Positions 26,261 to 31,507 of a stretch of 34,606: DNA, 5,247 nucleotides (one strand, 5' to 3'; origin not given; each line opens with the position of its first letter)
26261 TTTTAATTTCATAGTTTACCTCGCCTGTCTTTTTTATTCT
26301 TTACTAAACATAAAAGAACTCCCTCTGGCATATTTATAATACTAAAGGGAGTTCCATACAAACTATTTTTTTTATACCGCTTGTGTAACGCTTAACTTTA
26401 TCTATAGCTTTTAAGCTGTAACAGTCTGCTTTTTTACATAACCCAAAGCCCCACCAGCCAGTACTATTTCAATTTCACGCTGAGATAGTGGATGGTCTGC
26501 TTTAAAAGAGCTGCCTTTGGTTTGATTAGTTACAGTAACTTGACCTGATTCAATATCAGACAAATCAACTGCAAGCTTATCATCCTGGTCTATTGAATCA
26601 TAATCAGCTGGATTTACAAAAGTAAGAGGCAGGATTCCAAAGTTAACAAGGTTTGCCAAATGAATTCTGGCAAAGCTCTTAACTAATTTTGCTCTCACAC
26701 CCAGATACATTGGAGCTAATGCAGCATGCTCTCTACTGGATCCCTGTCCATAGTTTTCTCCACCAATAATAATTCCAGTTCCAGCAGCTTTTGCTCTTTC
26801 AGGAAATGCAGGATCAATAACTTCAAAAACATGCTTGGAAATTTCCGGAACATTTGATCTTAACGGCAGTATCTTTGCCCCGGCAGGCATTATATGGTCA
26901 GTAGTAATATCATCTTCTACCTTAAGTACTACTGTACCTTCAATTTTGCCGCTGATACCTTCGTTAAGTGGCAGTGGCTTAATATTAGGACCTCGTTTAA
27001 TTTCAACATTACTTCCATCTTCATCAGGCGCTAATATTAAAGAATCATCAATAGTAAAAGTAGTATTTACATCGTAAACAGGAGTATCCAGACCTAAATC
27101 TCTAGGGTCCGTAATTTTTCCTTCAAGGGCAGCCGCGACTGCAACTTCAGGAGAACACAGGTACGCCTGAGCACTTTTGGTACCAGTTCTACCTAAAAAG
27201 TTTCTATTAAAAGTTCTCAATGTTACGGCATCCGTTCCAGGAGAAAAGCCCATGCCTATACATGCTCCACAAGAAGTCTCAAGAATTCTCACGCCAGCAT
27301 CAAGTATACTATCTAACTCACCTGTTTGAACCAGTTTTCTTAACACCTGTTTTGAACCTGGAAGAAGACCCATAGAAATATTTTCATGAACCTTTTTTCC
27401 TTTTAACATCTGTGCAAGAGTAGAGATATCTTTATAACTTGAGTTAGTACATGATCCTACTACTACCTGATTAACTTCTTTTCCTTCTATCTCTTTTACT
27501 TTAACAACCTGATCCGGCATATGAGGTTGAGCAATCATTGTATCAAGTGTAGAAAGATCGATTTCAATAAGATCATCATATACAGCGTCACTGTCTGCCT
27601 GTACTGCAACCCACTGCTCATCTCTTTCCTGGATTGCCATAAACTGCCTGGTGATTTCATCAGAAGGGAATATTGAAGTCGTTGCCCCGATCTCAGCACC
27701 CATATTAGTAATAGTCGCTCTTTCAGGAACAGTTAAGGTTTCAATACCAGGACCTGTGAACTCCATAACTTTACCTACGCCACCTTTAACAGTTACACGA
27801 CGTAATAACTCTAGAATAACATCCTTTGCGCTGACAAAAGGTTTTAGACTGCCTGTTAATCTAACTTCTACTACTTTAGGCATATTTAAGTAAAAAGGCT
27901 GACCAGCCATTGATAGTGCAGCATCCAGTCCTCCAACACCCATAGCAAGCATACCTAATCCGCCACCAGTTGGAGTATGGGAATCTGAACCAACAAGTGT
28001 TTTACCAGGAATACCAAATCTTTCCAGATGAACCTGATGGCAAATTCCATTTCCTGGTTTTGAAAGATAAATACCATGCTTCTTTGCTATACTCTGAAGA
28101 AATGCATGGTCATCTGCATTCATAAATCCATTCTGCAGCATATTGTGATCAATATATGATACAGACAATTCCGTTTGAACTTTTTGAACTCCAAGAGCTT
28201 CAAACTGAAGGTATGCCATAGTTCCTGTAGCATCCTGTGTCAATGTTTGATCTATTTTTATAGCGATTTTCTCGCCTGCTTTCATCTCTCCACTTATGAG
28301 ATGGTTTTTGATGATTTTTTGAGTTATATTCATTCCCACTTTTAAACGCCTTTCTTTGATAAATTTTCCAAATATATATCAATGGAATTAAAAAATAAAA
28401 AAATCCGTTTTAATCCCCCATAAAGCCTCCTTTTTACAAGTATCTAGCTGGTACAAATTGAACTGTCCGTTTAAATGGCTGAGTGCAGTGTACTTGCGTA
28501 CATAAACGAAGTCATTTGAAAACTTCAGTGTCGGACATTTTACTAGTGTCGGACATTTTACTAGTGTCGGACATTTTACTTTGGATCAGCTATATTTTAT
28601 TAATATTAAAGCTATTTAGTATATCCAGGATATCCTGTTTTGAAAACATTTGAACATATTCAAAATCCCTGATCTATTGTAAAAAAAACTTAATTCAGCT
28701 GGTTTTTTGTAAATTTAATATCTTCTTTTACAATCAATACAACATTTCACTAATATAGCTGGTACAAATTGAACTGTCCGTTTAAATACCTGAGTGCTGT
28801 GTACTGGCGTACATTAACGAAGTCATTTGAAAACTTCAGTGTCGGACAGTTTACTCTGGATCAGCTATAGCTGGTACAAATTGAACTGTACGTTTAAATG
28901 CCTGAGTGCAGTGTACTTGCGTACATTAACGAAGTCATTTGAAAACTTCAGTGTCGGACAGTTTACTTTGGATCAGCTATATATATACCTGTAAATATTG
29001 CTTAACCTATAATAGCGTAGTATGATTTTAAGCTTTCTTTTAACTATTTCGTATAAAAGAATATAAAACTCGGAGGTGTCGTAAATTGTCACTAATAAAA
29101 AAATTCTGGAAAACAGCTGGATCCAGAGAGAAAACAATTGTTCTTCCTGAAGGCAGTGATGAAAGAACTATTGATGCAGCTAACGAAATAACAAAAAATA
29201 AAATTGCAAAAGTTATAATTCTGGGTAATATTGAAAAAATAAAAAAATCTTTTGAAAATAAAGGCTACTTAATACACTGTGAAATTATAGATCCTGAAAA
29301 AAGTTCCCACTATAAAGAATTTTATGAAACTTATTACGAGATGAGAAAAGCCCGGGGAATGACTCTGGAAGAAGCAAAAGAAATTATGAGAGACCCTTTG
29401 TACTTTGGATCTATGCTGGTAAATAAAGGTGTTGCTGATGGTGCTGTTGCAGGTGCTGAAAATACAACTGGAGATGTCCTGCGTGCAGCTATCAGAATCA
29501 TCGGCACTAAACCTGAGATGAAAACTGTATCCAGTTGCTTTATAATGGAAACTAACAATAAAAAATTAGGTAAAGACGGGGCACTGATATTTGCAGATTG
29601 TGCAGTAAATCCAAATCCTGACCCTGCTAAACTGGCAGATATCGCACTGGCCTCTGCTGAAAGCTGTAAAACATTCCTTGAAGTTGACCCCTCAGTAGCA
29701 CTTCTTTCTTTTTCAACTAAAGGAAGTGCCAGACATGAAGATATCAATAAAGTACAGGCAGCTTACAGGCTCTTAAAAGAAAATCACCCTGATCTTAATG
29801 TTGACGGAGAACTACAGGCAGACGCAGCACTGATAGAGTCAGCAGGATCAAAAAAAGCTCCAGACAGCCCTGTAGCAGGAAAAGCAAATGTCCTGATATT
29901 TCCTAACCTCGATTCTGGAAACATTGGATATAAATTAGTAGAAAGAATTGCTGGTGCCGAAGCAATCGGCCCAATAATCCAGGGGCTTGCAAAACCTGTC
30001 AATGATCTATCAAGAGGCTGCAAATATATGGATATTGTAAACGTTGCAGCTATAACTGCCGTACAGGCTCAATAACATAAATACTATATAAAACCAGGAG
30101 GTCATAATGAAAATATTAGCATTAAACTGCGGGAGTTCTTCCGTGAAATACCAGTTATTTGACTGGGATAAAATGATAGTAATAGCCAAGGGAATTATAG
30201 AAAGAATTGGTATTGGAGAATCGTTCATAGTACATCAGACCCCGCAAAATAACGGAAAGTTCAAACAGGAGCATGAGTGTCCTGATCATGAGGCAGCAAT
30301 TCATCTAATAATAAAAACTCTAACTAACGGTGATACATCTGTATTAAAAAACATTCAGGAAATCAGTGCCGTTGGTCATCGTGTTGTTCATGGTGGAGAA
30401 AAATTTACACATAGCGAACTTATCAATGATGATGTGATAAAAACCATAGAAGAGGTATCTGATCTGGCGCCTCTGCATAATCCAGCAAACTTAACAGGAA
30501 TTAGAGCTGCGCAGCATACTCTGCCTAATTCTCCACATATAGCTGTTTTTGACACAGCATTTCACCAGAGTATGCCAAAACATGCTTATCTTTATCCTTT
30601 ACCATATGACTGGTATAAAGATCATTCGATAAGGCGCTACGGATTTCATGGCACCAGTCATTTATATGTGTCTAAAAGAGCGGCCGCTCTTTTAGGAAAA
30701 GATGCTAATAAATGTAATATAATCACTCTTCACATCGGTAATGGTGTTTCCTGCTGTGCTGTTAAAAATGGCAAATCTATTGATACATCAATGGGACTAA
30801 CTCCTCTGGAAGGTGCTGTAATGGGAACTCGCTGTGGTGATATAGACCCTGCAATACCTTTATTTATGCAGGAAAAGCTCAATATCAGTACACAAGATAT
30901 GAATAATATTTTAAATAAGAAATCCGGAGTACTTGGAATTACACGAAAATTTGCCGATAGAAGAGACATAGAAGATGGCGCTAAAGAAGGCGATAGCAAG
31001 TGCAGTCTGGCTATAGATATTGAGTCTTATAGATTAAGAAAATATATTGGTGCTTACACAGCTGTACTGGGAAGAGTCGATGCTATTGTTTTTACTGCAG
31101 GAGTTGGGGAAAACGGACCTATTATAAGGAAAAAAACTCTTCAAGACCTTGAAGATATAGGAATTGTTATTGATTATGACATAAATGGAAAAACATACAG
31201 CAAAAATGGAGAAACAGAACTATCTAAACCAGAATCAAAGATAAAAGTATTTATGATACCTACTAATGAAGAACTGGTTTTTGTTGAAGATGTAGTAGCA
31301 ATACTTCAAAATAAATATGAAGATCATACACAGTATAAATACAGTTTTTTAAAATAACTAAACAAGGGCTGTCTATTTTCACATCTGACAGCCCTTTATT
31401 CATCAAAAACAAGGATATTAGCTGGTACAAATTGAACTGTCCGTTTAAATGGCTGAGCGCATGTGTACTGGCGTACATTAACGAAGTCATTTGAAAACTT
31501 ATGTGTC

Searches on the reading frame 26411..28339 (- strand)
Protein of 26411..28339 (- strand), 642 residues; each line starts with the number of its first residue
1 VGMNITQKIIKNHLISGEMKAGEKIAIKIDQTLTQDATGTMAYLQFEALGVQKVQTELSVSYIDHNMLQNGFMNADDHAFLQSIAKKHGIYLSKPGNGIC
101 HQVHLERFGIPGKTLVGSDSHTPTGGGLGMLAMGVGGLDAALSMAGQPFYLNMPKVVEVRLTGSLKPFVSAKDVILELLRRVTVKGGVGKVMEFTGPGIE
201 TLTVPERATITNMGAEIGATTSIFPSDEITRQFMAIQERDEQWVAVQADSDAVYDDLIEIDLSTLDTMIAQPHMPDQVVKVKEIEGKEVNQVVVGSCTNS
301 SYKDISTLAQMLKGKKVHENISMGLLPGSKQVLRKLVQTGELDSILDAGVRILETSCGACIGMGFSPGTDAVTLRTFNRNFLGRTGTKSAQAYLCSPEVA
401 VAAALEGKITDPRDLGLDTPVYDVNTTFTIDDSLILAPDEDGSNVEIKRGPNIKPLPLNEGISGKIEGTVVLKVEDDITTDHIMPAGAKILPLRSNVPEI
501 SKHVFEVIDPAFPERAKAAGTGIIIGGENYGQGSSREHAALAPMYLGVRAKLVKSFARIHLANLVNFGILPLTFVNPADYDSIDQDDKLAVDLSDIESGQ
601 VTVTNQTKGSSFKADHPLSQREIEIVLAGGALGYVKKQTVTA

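Call 17: search_protein_families(library=pfam, proteins=[window:26411-28339:-], max_evalue=0.001)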
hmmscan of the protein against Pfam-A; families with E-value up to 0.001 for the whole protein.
window:26411-28339:- (642 aa): 3 families
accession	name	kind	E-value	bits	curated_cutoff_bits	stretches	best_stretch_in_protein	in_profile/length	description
PF00330.25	Aconitase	-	1.6e-111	374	28.7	1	7-407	1-463/463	Aconitase family (aconitate hydratase)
PF00694.25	Aconitase_C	-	9.8e-21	74.9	22.8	1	518-576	72-130/131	Aconitase C-terminal domain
PF04412.18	AcnX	-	3.4e-05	23.2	31.5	1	281-358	283-358/400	Aconitase X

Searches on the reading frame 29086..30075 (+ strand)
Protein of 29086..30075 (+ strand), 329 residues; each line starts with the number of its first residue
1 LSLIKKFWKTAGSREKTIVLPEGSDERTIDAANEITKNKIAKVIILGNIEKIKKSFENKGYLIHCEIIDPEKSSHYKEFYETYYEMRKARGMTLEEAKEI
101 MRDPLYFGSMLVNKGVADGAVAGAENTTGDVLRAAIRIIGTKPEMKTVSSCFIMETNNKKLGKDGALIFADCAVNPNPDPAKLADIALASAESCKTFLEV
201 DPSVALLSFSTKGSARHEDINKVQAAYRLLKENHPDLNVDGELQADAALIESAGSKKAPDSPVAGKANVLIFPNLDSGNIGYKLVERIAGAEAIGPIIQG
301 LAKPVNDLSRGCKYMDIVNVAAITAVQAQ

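Call 17: search_protein_families(library=pfam, proteins=[window:29086-30075:+], max_evalue=0.001)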
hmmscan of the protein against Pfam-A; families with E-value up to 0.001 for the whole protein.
window:29086-30075:+ (329 aa): 1 family
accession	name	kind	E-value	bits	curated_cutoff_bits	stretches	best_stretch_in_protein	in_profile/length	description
PF01515.24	PTA_PTB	-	9.8e-126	419.9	24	1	3-325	2-319/319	Phosphate acetyl/butaryl transferase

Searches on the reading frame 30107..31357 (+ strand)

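Call 17: search_protein_families(library=pfam, proteins=[window:30107-31357:+], max_evalue=0.001)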
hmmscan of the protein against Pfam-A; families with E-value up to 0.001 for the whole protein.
window:30107-31357:+ (416 aa): 1 family
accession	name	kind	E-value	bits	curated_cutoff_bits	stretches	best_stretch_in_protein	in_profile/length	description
PF00871.23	Acetate_kinase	-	4e-152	506.9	22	1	2-393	1-391/392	Acetokinase family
